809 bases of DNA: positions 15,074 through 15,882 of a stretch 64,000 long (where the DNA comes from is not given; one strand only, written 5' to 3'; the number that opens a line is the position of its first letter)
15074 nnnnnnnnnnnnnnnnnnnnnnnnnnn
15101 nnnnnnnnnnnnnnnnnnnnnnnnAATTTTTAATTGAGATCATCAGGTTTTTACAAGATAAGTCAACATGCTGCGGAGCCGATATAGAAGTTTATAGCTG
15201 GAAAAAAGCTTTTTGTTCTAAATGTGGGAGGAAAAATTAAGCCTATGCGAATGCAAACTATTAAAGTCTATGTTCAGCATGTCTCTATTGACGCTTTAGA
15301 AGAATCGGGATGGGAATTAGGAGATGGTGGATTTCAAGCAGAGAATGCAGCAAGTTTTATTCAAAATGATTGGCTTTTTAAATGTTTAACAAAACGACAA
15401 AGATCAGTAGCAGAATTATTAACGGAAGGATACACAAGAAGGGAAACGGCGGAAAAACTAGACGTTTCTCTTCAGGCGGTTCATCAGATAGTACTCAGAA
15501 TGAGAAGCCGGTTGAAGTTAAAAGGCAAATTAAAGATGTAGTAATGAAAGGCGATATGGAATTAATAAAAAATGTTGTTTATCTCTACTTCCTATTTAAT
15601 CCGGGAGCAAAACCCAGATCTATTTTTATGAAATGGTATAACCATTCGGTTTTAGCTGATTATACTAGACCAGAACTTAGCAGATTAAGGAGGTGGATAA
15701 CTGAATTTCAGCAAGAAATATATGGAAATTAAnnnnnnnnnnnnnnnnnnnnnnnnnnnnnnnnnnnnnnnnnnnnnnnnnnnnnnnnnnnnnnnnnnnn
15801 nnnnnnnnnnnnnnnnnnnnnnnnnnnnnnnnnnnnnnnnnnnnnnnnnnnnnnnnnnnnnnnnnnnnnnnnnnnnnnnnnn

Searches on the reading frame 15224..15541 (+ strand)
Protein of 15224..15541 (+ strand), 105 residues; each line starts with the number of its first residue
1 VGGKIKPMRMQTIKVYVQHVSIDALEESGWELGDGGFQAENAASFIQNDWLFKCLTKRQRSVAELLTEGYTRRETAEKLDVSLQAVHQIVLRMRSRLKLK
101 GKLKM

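Call 6: search_protein_families(library=pfam, proteins=[window:15224-15541:+], max_evalue=0.01)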
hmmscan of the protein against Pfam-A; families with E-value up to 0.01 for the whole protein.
window:15224-15541:+ (105 aa): 6 families
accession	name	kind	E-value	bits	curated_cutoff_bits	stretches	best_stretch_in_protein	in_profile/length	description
PF00196.25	GerE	-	1.7e-06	28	23.5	1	54-102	2-50/57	Bacterial regulatory proteins, luxR family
PF08281.18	Sigma70_r4_2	-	0.00028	20.9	25.7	1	54-97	10-54/54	Sigma-70, region 4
PF13384.12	HTH_23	-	0.00034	20.8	24.6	1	58-92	7-40/50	Homeodomain-like domain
PF04545.22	Sigma70_r4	-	0.00035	20.5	24.1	1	53-98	3-49/50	Sigma-70, region 4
PF04297.20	UPF0122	-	0.0021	18.7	22.7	1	54-97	17-61/101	Putative helix-turn-helix protein, YlxM / p13 like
PF02796.21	HTH_7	-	0.0059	17.1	23.8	1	57-87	8-39/45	Helix-turn-helix domain of resolvase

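Call 27: search_protein_families(library=ncbifam, proteins=[window:15224-15541:+], max_evalue=0.01)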
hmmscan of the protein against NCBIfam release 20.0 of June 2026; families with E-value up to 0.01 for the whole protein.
window:15224-15541:+ (105 aa): 9 families
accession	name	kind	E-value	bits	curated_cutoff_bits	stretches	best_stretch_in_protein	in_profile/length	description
TIGR02937.1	sigma70-ECF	superfamily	2.7e-06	27.1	42.9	1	51-99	114-163/165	sigma-70 family RNA polymerase sigma factor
NF045758.2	YlxM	equivalog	1.3e-05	25.2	80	1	54-98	16-61/72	YlxM family DNA-binding protein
NF011896.0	PRK15369.1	equivalog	2.4e-05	24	242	1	52-98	147-193/211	two component system response regulator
NF040749.1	tetrathio_RR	equivalog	0.00018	21.3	290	1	18-87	100-166/191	tetrathionate respiration response regulator TtrR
NF038181.1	reg_ATPase_IniR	equivalog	0.00068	18.1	750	1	53-98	765-810/827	isoniazid response ATPase/transcriptional regulator IniR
NF010500.0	PRK13919.1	subfamily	0.0014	18.9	226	1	18-98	99-180/186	putative RNA polymerase sigma E protein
NF007685.0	PRK10360.1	equivalog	0.0015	18.4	258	1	54-90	137-173/196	response regulator transcription factor UhpA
TIGR02959.1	SigZ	equivalog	0.0022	17.8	168.65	1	51-98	97-145/170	RNA polymerase sigma factor SigZ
NF052445.1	RespRegMctR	equivalog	0.0025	17.3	300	1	53-98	143-188/205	two-component system response regulator MctR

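Call 31: find_homologous_proteins(query=A1, max_evalue=0.001)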
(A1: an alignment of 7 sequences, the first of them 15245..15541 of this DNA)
Query A1 (7 sequences) (98 aa, profile of the alignment): 144 proteins with E <= 0.001 among 944 candidates; the best 120 are listed.
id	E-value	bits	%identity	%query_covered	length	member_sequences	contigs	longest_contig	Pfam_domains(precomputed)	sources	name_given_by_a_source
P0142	8.5e-43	162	84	99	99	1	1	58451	-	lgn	-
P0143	1.1e-42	162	93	91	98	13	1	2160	PF00196.26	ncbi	-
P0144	2.2e-42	161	85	99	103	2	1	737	PF00196.26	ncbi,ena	-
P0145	5.2e-42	160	89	99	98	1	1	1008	PF00196.26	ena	-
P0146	7.7e-42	159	83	100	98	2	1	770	PF00196.26,PF04545.23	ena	-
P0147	2.3e-41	158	86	98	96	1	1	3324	PF00196.26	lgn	-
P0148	3.0e-41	158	84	98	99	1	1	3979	PF00196.26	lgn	-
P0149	4.7e-41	157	84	99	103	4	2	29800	PF00196.26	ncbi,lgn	-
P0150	5.3e-41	157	81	100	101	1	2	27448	PF00196.26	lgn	-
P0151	6.2e-41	156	80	100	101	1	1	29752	PF00196.26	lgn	-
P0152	8.7e-41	156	73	97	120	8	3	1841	PF00196.26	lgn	-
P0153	1.3e-40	155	81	100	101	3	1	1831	-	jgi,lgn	-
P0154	1.5e-40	155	69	100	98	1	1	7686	PF00196.26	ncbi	-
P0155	5.7e-40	153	82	99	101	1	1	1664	PF00196.26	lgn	-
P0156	6.0e-40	153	82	99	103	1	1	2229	PF00196.26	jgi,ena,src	-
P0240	6.8e-23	99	49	89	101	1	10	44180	-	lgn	-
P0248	4.5e-21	93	45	92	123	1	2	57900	-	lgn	-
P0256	5.4e-19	86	45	94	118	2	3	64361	-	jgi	jgi:DNA-binding CsgD family transcriptional regulator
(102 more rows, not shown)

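Call 33: find_encoding_contigs(protein=P0256, flank=10000, max_places=1)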
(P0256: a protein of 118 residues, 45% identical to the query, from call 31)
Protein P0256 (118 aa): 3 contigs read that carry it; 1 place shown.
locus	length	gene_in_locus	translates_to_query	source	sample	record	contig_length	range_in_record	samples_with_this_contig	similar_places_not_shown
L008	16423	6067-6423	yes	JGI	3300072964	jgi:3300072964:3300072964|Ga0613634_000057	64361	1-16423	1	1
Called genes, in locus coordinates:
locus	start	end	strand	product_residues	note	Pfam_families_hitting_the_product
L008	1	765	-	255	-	?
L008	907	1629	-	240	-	PF01138:RNase_PH, PF03725:RNase_PH_C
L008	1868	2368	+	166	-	PF00701:DHDPS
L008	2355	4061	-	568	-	PF00239:Resolvase, PF07508:Recombinase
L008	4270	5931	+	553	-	PF01555:N6_N4_Mtase, PF04471:Mrr_cat, PF22722:NA-iREase1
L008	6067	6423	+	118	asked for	-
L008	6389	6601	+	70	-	-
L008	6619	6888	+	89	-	-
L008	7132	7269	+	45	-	-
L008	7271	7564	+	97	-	-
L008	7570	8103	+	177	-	PF03592:Terminase_2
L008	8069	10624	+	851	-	PF05204:Hom_end (faint), PF14528:LAGLIDADG_3 (weak)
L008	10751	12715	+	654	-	PF04860:Phage_portal, PF04233:Phage_Mu_F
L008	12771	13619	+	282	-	-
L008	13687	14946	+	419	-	PF04586:Peptidase_S78 (weak)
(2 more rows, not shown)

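Call 34: find_encoding_contigs(protein=P0248, flank=10000, max_places=1)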
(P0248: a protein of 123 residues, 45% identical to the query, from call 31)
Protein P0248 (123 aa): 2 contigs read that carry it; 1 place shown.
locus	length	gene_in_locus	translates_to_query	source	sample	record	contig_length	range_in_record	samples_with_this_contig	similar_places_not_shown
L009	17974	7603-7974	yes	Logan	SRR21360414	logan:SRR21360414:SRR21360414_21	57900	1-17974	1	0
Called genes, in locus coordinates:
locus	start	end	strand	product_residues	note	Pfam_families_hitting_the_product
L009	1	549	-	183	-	?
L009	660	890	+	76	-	-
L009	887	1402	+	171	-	-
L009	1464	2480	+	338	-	PF03837:RecT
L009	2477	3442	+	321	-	-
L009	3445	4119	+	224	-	-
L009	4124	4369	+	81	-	-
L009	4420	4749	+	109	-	-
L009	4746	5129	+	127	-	-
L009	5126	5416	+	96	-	PF01844:HNH, PF14279:HNH_5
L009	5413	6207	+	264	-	-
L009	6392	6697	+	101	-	-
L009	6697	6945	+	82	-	-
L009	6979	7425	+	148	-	-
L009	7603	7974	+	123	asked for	-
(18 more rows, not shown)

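Call 35: find_encoding_contigs(protein=P0240, flank=10000, max_places=1)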
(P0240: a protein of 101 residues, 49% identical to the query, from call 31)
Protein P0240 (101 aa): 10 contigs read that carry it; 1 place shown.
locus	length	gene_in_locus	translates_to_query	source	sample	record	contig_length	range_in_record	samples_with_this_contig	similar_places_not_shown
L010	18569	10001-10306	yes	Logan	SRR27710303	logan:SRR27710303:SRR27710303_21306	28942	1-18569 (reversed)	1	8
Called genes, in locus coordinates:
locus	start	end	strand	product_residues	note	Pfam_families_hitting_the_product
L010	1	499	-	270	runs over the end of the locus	-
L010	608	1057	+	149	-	-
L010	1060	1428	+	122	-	-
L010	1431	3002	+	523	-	-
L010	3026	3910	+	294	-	PF13814:Replic_Relax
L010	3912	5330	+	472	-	-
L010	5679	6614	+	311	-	PF08401:ArdcN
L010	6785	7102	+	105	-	-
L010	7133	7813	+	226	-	-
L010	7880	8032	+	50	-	-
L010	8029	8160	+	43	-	-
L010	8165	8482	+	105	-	-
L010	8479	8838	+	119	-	PF09643:YopX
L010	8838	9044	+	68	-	-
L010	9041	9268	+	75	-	-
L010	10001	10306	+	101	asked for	-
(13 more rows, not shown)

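Call 43: search_solved_structures(query=A2, max_evalue=1, show_alignments=2)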
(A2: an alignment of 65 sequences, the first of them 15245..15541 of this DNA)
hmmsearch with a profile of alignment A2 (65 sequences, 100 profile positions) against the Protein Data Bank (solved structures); distinct sequences matched with E-value up to 1: 33.
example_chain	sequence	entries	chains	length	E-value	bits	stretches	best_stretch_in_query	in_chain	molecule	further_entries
8vd6_A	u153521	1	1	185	2.5e-11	46.9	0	54-86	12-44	CAP REPEAT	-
1xsv_A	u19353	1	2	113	1.2e-05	28.7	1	43-86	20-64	Hypothetical UPF0122 protein SAV1236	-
1s7o_A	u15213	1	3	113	5.4e-05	26.5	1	43-94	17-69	Hypothetical UPF0122 protein SPy1201/SpyM3_0842/SPs1042/spyM18_1152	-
1fse_A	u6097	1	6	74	0.00013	25.4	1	48-84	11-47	GERE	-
1yio_A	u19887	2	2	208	0.00038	23.8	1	16-79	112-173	response regulatory protein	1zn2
4ldz_A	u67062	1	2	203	0.00057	23.3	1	47-97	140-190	Transcriptional regulatory protein DesR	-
2rnj_A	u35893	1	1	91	0.0012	22.3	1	41-92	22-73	Response regulator protein vraR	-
7ve4_A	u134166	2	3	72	0.0012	22.2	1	42-92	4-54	DNA-binding response regulator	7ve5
5hev_A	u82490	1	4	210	0.0025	21.2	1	24-87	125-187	Response regulator protein VraR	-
3kln_A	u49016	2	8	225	0.0029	21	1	40-94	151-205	Transcriptional regulator, LuxR family | Transcriptional regulator VpsT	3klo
3mzy_A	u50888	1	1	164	0.0033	20.8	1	45-93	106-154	RNA polymerase sigma-H factor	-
1je8_A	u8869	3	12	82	0.0039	20.6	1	31-97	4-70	Nitrate/Nitrite Response Regulator Protein NARL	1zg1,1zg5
7ve6_A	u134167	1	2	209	0.0047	20.3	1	40-91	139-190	Response regulator protein VraR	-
4gvp_A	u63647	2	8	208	0.0047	20.3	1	40-91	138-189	Response regulator protein vraR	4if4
4wt0_B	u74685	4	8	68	0.0062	19.9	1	45-87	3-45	Response regulator receiver domain protein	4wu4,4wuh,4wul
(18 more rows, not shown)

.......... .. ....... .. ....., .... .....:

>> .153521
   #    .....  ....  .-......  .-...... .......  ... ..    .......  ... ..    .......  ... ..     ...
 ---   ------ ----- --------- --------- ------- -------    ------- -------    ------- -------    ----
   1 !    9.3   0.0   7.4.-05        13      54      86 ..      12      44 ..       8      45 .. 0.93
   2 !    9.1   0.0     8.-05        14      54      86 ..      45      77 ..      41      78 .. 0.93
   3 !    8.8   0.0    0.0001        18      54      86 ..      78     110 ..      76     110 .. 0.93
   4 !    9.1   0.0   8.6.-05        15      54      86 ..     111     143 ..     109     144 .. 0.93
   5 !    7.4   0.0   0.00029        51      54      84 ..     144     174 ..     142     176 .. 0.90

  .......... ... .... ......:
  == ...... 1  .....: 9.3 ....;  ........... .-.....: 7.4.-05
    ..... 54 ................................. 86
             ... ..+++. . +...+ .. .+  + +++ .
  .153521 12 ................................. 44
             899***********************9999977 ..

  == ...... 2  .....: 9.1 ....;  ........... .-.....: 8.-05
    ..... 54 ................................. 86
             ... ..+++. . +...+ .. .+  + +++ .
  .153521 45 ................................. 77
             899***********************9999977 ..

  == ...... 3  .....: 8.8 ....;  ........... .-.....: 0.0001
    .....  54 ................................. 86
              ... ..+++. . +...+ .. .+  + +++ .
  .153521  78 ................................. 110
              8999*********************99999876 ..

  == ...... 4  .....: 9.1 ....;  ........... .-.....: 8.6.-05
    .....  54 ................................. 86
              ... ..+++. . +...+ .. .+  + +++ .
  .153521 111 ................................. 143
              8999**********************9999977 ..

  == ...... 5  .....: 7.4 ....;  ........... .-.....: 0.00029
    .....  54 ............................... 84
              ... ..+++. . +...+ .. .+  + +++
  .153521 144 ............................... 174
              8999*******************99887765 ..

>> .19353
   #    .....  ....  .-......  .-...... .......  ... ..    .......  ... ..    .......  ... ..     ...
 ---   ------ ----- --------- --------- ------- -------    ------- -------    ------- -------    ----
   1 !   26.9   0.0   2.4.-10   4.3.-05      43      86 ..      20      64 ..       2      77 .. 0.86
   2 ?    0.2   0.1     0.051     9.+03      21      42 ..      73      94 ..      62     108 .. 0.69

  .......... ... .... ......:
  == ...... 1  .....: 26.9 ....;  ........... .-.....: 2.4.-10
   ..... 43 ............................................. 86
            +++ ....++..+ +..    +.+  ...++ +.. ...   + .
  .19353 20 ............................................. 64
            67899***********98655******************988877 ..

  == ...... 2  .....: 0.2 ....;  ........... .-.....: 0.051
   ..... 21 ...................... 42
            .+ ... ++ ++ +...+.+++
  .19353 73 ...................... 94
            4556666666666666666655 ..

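Call 53: predict_structure(alignment_id=A2)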
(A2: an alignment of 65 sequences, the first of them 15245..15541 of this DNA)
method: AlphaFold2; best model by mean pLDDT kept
length: 98 residues; sequences in the alignment: 65
mean_pLDDT: 71.4   pTM: 0.53
mean pLDDT of the five models: 71.4, 66.9, 65.8, 65.1, 63.8
residues with pLDDT >= 90: 37; 70-90: 18; 50-70: 10; < 50: 33
segments of 3 or more residues with pLDDT < 50: 1-4, 6-10, 12-20, 22-36
pLDDT, mean of each block of 10 residues (from residue 1): 44 46 46 51 83 92 94 95 91 72
secondary structure, 60 per line:
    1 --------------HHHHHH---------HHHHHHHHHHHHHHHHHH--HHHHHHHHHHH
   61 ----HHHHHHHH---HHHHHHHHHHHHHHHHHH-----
elements in order: H15-20 H30-47 H50-60 H65-72 H76-93

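Call 56: fold_search(model_id=the predicted structure, library=pdb)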
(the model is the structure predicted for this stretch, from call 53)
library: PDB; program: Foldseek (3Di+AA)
matches with E <= 10: 908; with E <= 0.001: 0
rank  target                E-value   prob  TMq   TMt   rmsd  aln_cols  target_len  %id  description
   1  6koo_F                1.6e-02  1.00  0.54  0.31  10.9        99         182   21  Mycobacterium tuberculosis initial transcription complex comprising sigma H and 5'-OH RNA of 7 nt (released 2020-03-11)
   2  5zx2_F                2.2e-02  1.00  0.51  0.31  11.0        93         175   20  Mycobacterium tuberculosis RNA polymerase transcription initiation complex with ECF sigma factor sigma H and 7nt RNA (released 2019-03-20)
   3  4ldz_B                2.8e-02  1.00  0.48  0.25  13.0        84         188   20  Crystal structure of the full-length response regulator DesR in the active state (released 2014-07-16)
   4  9a4r_A                2.8e-02  1.00  0.51  0.25   6.8        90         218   10  Integrative model of RPSH-RPOB by crosslinking MS and deep learning (released 2024-09-18)
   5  3kln_B                3.2e-02  1.00  0.50  0.25  10.0        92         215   21  Vibrio cholerae VpsT (released 2010-02-09)
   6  6kon_F                3.2e-02  0.99  0.50  0.30  11.2        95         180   20  Mycobacterium tuberculosis initial transcription complex comprising sigma H and 5'-OH RNA of 5 nt (released 2020-03-11)
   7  3klo_B                4.1e-02  1.00  0.48  0.22   2.7        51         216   29  Vibrio cholerae VpsT bound to c-di-GMP (released 2010-02-09)
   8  9a50_A                4.4e-02  0.98  0.53  0.23  11.8       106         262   16  Integrative model of RPSB-RPOC by crosslinking MS and deep learning (released 2024-09-18)
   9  4ldz_A                5.3e-02  1.00  0.47  0.24  12.7        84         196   20  Crystal structure of the full-length response regulator DesR in the active state (released 2014-07-16)
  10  6jcx_F                5.7e-02  0.98  0.49  0.28  10.9        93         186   18  Mycobacterium tuberculosis transcription initiation complex with ECF sigma factor sigma H and 6nt RNA (released 2019-05-29)
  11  8x6g_H                6.5e-02  1.00  0.63  0.27   2.8        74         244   16  Cryo-EM structure of Staphylococcus aureus sigB-dependent RNAP-promoter open complex (released 2024-06-05)
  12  3c57_A                7.4e-02  1.00  0.42  0.75   1.3        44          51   30  Crystal Structure of the Mycobacterium tuberculosis Hypoxic Response Regulator DosR C-terminal Domain Crystal Form II (released 2008-04-22)
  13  3hug_E                7.4e-02  1.00  0.50  0.65   2.9        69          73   19  Crystal structure of Mycobacterium tuberculosis anti-sigma factor RslA in complex with -35 promoter binding domain of  (released 2010-03-02)
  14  3hug_C                7.4e-02  1.00  0.53  0.64   3.2        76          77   17  Crystal structure of Mycobacterium tuberculosis anti-sigma factor RslA in complex with -35 promoter binding domain of  (released 2010-03-02)
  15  5xt2_E                7.4e-02  0.99  0.50  0.26   7.1        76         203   21  Crystal structures of full-length FixJ from B. japonicum crystallized in space group P212121 (released 2018-05-23)
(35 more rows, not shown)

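Call 62: search_protein_families(library=phrogs, proteins=[window:15245-15541:+], max_evalue=0.01)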
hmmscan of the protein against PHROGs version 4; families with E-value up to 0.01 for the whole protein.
window:15245-15541:+ (98 aa): 7 families
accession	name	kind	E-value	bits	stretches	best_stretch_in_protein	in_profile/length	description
phrog_1740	-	transcription regulation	1.7e-06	27.8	1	30-91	150-213/567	RNA polymerase sigma factor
phrog_351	-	transcription regulation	1.3e-05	25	1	33-94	661-726/928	RNA polymerase sigma factor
phrog_323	-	transcription regulation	0.00018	22.2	1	53-95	155-197/319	transcriptional regulator, D5-like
phrog_3855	-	DNA, RNA and nucleotide metabolism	0.0019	19.6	1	50-85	67-102/115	HTH DNA binding protein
phrog_10624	-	unknown function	0.003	18.1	1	45-81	9-45/165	-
phrog_8105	-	unknown function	0.0089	17.2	1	36-71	30-63/104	-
phrog_686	-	DNA, RNA and nucleotide metabolism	0.0093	17.2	0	53-83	39-69/76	HTH DNA binding protein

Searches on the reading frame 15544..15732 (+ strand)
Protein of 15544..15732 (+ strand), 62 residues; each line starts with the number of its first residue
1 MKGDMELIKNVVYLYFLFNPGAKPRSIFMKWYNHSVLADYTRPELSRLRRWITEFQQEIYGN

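Call 62: search_protein_families(library=phrogs, proteins=[window:15544-15732:+], max_evalue=0.01)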
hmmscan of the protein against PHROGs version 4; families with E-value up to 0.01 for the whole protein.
window:15544-15732:+ (62 aa): 0 families

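Call 65: search_protein_families(library=pfam, proteins=[window:15544-15732:+], max_evalue=0.01)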
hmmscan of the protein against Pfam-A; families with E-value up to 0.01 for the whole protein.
window:15544-15732:+ (62 aa): 0 families
